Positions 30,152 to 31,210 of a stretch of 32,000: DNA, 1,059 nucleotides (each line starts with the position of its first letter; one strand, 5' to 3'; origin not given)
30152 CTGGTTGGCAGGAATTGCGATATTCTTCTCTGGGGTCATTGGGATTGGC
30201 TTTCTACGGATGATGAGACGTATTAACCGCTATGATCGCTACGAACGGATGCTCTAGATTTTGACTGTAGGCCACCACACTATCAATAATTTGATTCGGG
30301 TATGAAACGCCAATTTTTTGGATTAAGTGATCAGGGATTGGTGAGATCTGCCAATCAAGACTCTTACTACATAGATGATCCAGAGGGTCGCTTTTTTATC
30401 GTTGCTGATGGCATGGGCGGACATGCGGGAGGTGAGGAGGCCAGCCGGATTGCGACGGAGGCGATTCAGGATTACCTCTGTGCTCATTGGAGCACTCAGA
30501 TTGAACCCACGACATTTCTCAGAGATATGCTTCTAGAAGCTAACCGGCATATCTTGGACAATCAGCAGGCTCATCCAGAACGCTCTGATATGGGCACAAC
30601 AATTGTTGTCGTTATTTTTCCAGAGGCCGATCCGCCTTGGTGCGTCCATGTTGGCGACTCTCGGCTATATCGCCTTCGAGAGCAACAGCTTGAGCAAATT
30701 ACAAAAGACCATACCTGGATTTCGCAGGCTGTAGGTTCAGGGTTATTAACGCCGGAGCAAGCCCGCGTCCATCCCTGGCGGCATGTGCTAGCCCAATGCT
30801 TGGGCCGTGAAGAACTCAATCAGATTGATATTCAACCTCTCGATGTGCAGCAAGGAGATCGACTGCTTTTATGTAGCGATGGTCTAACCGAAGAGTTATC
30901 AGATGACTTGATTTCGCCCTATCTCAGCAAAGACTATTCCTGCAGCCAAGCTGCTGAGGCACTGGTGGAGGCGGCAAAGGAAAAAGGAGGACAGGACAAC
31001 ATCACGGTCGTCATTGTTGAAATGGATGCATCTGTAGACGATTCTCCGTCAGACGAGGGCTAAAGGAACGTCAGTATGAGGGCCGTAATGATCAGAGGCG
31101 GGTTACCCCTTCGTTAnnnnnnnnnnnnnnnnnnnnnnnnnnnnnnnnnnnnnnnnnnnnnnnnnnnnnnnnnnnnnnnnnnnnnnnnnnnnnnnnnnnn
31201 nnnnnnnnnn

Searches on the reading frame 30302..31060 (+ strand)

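Call 90: search_protein_families(library=pfam, proteins=[window:30302-31060:+], max_evalue=0.00001)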
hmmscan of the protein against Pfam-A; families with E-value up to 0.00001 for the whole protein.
window:30302-31060:+ (253 aa): 3 families
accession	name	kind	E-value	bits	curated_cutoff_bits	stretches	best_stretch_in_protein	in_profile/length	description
PF13672.11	PP2C_2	-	2.2e-20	73.6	24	1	16-211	10-191/209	Protein phosphatase 2C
PF00481.26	PP2C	-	1.9e-07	31.4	20.3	0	25-138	30-141/255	Protein phosphatase 2C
PF07228.17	SpoIIE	-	4.1e-07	30.6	25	1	153-241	93-191/192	Stage II sporulation protein E (SpoIIE)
